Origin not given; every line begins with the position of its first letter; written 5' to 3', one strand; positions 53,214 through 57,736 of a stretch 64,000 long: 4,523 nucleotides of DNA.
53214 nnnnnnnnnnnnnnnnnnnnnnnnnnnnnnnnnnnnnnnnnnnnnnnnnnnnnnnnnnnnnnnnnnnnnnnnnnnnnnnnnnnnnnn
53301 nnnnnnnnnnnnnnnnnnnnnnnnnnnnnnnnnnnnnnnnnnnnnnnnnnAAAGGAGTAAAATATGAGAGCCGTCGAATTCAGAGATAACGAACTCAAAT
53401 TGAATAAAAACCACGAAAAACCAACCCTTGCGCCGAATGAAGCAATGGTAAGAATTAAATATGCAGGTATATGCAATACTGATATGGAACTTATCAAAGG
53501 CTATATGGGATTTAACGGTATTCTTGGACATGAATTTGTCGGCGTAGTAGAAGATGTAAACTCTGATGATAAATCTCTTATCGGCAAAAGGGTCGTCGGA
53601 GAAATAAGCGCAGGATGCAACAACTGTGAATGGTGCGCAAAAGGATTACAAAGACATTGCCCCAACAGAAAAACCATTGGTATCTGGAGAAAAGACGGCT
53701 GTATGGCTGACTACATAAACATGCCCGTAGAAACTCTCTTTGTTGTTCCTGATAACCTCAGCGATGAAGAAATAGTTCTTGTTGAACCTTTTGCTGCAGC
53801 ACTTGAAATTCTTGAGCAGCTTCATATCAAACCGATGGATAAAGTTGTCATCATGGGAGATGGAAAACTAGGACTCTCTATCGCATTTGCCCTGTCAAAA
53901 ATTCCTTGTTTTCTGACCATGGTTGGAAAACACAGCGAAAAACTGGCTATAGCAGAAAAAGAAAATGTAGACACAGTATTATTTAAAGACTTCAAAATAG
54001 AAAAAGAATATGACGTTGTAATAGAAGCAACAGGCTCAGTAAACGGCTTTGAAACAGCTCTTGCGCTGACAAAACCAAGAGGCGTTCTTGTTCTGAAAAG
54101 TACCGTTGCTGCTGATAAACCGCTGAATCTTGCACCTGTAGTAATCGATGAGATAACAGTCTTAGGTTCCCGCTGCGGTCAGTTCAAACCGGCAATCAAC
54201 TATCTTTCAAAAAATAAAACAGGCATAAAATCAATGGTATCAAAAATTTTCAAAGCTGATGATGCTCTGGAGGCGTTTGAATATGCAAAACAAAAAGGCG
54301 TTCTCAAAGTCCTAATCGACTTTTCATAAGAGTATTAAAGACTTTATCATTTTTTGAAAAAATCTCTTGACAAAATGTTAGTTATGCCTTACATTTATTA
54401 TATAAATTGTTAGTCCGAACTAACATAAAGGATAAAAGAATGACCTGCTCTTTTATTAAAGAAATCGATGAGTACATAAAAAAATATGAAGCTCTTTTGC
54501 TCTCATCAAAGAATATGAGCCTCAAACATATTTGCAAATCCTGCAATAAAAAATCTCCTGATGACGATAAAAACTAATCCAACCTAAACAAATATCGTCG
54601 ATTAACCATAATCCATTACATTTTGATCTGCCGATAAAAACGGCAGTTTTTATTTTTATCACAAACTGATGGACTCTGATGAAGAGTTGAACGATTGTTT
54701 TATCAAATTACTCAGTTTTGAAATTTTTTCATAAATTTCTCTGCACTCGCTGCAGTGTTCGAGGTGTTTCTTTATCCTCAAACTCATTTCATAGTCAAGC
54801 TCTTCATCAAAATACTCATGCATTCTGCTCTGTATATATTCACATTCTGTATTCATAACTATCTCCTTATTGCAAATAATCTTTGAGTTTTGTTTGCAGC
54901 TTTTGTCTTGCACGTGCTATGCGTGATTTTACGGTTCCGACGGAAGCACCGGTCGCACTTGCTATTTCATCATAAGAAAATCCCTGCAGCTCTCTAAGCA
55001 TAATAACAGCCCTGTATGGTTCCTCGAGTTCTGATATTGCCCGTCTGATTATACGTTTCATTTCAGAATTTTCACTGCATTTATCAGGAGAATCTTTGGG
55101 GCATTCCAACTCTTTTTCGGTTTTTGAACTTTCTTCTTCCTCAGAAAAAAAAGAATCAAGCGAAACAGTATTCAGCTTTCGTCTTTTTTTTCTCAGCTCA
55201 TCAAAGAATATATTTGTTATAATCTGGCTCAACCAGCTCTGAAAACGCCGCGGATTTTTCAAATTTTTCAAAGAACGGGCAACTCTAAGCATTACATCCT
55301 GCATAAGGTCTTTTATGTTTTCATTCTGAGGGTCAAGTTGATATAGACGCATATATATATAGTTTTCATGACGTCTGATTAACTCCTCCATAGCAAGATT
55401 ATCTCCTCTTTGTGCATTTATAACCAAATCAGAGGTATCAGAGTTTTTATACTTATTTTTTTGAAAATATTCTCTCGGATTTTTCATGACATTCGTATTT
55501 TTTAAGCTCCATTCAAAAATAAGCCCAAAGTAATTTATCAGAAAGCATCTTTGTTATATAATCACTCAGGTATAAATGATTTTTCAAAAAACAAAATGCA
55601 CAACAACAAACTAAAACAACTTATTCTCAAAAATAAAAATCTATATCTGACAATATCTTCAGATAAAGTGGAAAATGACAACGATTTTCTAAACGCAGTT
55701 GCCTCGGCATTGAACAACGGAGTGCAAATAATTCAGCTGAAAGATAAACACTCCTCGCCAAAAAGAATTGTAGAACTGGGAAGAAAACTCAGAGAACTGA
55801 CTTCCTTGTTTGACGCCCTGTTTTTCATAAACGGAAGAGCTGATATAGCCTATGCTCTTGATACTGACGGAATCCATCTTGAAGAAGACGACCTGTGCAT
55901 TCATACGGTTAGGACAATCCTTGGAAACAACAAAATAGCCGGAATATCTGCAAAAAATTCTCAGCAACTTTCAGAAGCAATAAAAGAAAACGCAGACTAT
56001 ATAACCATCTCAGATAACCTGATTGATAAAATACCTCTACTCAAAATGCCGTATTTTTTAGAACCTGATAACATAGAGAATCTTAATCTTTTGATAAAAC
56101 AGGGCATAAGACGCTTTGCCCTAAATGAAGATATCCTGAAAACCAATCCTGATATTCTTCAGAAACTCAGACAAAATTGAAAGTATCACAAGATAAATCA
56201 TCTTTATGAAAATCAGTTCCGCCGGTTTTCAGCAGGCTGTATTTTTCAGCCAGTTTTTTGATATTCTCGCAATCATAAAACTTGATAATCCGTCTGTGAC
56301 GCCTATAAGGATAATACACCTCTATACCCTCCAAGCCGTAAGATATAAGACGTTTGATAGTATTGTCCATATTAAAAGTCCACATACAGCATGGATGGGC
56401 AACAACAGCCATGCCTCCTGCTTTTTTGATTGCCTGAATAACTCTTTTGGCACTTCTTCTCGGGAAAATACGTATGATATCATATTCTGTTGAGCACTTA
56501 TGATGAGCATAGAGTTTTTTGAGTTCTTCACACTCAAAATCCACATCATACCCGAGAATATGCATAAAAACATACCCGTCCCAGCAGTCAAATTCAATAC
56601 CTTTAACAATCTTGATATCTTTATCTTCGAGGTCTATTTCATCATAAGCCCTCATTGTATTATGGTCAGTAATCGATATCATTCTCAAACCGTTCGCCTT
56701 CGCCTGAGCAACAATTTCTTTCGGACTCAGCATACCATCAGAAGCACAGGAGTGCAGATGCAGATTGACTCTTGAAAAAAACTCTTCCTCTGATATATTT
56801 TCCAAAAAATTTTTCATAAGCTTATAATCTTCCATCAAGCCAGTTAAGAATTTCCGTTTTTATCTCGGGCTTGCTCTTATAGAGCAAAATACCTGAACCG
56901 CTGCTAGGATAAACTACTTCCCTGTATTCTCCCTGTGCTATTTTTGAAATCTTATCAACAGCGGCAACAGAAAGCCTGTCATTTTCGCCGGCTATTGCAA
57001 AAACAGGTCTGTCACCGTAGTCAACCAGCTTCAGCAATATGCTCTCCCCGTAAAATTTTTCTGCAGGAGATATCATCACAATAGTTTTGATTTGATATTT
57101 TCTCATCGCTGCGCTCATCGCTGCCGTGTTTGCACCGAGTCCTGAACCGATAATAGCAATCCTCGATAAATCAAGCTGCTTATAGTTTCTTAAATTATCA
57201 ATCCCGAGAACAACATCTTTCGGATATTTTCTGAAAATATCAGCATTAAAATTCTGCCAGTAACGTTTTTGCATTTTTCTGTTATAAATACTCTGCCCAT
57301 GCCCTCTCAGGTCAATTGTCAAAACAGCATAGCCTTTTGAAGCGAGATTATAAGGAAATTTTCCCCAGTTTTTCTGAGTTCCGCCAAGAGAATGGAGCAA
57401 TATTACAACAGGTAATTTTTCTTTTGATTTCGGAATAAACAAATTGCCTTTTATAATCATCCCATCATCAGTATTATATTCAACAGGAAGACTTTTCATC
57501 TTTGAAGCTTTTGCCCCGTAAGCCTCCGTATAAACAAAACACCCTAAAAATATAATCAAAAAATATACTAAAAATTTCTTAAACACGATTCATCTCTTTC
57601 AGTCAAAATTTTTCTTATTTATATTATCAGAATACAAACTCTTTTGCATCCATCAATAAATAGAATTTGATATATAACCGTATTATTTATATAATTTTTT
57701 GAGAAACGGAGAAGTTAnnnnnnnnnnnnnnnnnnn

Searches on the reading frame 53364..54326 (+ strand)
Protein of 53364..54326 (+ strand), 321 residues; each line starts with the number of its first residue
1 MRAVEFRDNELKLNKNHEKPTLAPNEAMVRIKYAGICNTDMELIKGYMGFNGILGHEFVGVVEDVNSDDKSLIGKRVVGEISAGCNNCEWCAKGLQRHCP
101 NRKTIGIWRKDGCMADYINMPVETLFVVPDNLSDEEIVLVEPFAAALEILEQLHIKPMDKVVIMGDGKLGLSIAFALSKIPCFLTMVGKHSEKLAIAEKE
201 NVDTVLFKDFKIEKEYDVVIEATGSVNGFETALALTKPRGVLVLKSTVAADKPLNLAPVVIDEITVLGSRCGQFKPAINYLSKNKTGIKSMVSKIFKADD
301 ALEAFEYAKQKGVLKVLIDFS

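Call 72: search_protein_families(library=pfam, proteins=[window:53364-54326:+], max_evalue=0.001)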
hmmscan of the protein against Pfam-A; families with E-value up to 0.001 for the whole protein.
window:53364-54326:+ (321 aa): 3 families
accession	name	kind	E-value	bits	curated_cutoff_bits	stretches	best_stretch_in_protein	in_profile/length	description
PF08240.17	ADH_N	-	4.5e-22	78.7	23.5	1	24-130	2-104/104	Alcohol dehydrogenase GroES-like domain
PF00107.32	ADH_zinc_N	-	2.4e-09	37.7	31.8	1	207-275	51-121/129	Zinc-binding dehydrogenase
PF16912.11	Glu_dehyd_C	-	2.1e-06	27.8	34.9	1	159-320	32-211/211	Glucose dehydrogenase C-terminus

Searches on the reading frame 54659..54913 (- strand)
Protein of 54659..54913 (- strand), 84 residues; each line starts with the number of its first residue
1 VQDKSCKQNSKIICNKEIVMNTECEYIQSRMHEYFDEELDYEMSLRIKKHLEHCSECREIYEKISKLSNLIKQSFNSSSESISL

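Call 72: search_protein_families(library=pfam, proteins=[window:54659-54913:-], max_evalue=0.001)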
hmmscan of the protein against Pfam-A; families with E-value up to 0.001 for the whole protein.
window:54659-54913:- (84 aa): 1 family
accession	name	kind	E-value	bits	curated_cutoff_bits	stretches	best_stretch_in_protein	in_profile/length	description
PF13490.11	zf-HC2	-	3.2e-08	34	22.2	1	27-58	4-35/35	Putative zinc-finger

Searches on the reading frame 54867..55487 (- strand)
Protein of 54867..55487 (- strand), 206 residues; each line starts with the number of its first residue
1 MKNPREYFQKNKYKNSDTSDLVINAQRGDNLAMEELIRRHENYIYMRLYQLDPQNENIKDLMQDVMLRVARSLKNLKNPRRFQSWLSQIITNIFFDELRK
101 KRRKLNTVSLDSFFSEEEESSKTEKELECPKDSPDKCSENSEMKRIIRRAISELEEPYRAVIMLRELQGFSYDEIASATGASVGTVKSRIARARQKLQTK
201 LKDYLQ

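Call 72: search_protein_families(library=pfam, proteins=[window:54867-55487:-], max_evalue=0.001)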
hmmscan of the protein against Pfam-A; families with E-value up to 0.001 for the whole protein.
window:54867-55487:- (206 aa): 5 families
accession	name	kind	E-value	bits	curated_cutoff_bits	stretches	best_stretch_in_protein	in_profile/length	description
PF08281.18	Sigma70_r4_2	-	1.1e-19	70.3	25.7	1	145-197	2-54/54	Sigma-70, region 4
PF04542.20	Sigma70_r2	-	2.3e-12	47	24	1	36-103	1-70/71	Sigma-70 region 2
PF04545.22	Sigma70_r4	-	5.5e-10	39.1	24.1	1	150-198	1-49/50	Sigma-70, region 4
PF07638.17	Sigma70_ECF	-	2.2e-07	31.4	21.1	1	17-202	3-184/185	ECF sigma factor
PF13384.12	HTH_23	-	0.00089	19.5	24.6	0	156-192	4-40/50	Homeodomain-like domain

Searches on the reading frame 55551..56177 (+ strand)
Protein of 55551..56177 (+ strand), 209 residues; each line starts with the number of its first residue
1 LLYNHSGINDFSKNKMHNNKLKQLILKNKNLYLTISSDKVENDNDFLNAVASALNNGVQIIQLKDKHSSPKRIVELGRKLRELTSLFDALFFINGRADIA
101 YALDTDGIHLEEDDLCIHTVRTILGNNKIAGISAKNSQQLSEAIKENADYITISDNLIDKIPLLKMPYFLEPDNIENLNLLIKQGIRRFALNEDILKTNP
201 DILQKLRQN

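Call 3: search_protein_families(library=pfam, proteins=[window:55551-56177:+], max_evalue=1)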
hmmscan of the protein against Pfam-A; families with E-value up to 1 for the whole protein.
window:55551-56177:+ (209 aa): 2 families
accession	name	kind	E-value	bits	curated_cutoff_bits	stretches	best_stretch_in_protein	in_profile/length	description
PF02581.23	TMP-TENI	-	2.1e-29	102.6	27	1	36-154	5-122/180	Thiamine monophosphate synthase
PF06337.17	DUSP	-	0.85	10.5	29.3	1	126-160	31-60/77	DUSP domain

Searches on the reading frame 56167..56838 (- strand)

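Call 3: search_protein_families(library=pfam, proteins=[window:56167-56838:-], max_evalue=1)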
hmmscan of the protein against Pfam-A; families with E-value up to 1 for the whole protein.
window:56167-56838:- (223 aa): 2 families
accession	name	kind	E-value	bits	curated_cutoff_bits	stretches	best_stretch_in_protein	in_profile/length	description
PF02811.25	PHP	-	3e-10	41.1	26.4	1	26-85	2-65/164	PHP domain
PF03009.23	GDPD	-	0.22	12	23.6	0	113-172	185-237/244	Glycerophosphoryl diester phosphodiesterase family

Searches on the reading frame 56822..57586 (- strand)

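Call 3: search_protein_families(library=pfam, proteins=[window:56822-57586:-], max_evalue=1)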
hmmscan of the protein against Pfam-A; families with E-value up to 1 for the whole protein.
window:56822-57586:- (254 aa): 17 families
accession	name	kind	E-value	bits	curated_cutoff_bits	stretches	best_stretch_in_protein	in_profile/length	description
PF00561.26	Abhydrolase_1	-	2e-12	47.8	25.8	1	59-174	1-102/245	alpha/beta hydrolase fold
PF01738.24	DLH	-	1.3e-11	45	21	1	46-215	2-167/217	Dienelactone hydrolase family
PF12146.15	Hydrolase_4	-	1.7e-11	44.3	27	1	59-176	5-111/239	Serine aminopeptidase, S33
PF06500.17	FrsA-like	-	2.8e-09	36.7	22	1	19-174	157-298/414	Esterase FrsA-like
PF05448.18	AXE1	-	7.2e-09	35.3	21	1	26-174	50-208/321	Acetyl xylan esterase (AXE1)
PF03403.19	PAF-AH_p_II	-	3.1e-07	29.7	20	1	46-99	90-141/372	Platelet-activating factor acetylhydrolase, isoform II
PF02129.25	Peptidase_S15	-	3.9e-07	30.5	23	1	41-181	1-135/262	X-Pro dipeptidyl-peptidase (S15 family)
PF12697.13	Abhydrolase_6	-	4.1e-07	31.3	26.3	1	61-186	1-94/217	Alpha/beta hydrolase family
PF00326.27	Peptidase_S9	-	0.00014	21.9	22.6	1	80-167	9-90/213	Prolyl oligopeptidase family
PF20434.5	BD-FAE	-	0.00083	19.4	26.8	0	133-163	82-111/215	BD-FAE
PF07859.19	Abhydrolase_3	-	0.0088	16.3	25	1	135-178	65-112/210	alpha/beta hydrolase fold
PF02230.22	Abhydrolase_2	-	0.01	16.2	23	1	52-173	8-137/217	Phospholipase/Carboxylesterase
PF12740.14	PETase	-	0.011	15.6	28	1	80-176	76-159/263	PET hydrolase-like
PF07992.20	Pyr_redox_2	-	0.015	15.1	26.1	1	142-208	2-58/291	Pyridine nucleotide-disulphide oxidoreductase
PF00756.26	Esterase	-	0.023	14.9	22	1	46-181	9-159/251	Putative esterase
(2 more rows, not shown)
